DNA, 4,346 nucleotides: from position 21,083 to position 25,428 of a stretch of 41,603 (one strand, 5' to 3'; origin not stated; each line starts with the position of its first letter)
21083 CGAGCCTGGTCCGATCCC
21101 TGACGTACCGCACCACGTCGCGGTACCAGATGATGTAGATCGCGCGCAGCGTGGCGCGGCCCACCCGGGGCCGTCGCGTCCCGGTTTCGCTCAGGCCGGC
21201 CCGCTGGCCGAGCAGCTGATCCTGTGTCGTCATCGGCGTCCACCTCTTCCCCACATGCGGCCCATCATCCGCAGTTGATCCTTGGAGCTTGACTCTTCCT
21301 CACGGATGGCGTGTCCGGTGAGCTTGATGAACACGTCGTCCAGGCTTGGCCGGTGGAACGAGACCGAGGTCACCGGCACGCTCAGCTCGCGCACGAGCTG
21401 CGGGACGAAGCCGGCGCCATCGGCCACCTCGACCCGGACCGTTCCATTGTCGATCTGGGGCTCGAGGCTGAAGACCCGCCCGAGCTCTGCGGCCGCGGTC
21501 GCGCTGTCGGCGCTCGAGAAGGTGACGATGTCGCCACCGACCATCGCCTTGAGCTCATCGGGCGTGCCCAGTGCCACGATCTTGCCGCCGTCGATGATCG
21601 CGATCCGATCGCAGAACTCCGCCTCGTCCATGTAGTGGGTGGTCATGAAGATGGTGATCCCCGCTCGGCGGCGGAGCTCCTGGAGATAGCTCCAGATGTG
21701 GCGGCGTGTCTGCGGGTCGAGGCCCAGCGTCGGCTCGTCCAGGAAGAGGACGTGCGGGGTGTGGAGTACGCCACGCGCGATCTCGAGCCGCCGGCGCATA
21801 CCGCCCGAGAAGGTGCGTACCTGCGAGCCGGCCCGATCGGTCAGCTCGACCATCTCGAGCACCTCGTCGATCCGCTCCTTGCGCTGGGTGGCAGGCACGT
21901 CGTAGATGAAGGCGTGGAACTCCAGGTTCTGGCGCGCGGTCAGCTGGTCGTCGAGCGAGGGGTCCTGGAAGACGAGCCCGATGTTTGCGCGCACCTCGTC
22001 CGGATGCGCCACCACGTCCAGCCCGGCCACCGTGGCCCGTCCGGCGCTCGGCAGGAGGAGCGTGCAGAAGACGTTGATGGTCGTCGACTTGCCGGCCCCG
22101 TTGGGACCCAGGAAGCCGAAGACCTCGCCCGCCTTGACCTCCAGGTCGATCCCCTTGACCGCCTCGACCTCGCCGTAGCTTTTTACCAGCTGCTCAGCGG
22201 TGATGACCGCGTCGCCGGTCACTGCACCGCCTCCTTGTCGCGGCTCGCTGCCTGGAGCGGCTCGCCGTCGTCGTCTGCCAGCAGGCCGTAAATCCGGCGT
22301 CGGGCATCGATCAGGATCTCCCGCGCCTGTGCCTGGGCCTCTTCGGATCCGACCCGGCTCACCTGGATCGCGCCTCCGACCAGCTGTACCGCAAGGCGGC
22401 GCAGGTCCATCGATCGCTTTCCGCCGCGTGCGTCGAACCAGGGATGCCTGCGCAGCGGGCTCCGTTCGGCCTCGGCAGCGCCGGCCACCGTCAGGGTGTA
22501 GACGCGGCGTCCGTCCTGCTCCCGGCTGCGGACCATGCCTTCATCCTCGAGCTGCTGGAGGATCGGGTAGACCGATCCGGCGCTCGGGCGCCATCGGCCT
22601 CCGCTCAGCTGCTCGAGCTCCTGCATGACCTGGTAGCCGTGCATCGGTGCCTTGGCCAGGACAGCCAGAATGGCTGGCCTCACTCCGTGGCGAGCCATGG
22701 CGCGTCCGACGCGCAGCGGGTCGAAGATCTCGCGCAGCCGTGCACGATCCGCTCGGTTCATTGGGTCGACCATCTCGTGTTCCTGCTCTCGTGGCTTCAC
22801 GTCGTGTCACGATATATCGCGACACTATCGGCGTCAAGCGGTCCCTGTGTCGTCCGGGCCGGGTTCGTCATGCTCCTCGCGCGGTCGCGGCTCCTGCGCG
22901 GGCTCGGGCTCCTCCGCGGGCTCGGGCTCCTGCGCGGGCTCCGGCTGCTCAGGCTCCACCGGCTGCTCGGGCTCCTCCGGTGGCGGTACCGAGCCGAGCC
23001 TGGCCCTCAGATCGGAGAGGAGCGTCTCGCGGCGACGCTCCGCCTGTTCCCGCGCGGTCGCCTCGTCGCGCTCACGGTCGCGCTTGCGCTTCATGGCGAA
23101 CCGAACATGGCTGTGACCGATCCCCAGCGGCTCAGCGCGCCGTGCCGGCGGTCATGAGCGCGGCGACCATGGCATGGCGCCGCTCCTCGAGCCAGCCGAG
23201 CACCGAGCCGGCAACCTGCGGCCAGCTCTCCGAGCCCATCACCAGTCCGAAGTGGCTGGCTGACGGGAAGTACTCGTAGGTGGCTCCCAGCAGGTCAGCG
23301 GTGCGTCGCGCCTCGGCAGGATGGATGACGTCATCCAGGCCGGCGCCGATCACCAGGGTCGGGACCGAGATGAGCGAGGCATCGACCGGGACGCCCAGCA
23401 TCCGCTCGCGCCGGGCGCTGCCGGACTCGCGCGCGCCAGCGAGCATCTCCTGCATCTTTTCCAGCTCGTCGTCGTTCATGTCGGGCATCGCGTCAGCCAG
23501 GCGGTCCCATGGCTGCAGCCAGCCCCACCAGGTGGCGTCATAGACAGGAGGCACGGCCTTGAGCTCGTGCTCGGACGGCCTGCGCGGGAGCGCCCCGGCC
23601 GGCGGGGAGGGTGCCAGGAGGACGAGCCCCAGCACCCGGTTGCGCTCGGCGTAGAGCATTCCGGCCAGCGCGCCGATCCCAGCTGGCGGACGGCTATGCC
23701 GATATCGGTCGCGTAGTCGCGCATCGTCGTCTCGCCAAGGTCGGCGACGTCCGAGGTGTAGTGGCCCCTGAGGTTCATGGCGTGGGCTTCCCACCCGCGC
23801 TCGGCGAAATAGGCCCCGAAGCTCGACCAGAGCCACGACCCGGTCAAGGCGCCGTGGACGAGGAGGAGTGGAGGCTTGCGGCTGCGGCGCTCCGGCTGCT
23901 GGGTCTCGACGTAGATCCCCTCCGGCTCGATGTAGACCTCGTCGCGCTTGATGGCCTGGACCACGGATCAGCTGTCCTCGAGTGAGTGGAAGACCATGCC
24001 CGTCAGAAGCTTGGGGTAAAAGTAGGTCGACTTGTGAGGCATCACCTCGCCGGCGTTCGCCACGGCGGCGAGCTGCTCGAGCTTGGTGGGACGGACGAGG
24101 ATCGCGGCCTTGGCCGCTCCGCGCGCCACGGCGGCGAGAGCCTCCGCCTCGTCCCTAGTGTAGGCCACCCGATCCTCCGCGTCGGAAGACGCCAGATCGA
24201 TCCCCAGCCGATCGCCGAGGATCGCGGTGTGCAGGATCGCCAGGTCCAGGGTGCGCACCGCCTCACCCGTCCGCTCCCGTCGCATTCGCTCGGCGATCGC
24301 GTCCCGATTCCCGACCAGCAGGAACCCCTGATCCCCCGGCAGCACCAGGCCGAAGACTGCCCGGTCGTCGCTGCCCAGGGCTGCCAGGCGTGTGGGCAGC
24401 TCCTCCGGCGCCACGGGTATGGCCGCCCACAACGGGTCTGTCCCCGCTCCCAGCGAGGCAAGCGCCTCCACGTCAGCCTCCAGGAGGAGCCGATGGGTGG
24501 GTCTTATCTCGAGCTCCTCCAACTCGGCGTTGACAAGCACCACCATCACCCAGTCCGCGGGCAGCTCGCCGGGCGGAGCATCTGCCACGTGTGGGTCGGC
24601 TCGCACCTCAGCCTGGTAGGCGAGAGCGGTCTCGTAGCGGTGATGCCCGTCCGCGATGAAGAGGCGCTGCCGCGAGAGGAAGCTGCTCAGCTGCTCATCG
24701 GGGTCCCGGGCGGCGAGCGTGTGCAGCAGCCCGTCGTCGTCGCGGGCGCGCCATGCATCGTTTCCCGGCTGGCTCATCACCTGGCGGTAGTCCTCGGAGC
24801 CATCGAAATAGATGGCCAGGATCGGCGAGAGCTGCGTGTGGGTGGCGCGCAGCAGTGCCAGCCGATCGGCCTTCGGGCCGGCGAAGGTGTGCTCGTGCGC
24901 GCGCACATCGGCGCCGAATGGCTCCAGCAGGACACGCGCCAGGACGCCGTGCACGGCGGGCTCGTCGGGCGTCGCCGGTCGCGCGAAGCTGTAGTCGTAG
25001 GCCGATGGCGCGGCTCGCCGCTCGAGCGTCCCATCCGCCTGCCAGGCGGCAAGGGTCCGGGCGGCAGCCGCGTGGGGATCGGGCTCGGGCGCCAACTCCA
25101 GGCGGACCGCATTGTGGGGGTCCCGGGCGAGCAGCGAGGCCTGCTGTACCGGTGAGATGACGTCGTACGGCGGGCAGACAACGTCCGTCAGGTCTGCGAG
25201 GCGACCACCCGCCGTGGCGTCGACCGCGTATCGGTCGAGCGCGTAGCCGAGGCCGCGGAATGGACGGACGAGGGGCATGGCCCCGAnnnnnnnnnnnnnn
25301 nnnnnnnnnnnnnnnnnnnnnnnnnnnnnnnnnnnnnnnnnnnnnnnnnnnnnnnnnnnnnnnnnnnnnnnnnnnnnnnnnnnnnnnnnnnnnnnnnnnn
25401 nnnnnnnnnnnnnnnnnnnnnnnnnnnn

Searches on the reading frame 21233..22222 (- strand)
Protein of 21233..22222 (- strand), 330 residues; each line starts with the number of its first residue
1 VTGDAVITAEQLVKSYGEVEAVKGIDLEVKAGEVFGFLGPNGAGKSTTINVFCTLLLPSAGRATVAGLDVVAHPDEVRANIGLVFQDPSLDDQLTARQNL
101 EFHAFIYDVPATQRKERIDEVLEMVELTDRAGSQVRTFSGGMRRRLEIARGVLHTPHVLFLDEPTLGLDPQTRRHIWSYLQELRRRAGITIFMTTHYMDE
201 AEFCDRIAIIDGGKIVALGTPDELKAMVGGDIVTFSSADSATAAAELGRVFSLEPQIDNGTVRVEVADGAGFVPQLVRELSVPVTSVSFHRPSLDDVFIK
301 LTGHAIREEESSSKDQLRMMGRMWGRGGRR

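Call 53: search_protein_families(library=pfam, proteins=[window:21233-22222:-], max_evalue=0.0001)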
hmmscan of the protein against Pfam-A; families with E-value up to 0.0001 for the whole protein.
window:21233-22222:- (330 aa): 3 families
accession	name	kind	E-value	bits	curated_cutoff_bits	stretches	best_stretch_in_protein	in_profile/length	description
PF00005.33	ABC_tran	-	2.1e-32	113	25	1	23-165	2-136/137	ABC transporter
PF13732.12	DrrA1-3_C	-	1.4e-10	42.1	27.4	1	219-301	1-80/81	ATP-binding protein DrrA1-3-like, C-terminal domain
PF13304.12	AAA_21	-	6.9e-09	36.6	27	1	109-196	208-298/304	AAA domain, putative AbiEii toxin, Type IV TA system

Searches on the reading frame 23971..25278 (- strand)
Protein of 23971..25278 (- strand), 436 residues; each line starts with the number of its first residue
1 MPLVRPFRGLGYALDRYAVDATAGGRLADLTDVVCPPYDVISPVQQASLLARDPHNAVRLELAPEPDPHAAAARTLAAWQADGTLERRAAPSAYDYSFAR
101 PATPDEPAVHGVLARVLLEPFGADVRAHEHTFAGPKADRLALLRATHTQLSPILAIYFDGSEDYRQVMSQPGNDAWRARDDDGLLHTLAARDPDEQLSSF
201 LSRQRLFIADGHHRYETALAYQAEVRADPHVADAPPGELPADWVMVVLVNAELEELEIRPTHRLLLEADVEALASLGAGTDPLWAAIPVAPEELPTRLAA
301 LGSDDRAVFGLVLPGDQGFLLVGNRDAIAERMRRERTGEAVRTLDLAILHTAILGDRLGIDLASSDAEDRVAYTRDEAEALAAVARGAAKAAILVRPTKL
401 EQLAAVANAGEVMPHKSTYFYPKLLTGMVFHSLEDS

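Call 53: search_protein_families(library=pfam, proteins=[window:23971-25278:-], max_evalue=0.0001)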
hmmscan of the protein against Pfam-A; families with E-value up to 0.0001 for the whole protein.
window:23971-25278:- (436 aa): 1 family
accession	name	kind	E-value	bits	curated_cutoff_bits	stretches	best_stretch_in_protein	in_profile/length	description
PF06245.16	DUF1015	-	1.9e-52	178.7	25.8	1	26-345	14-323/325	Protein of unknown function (DUF1015)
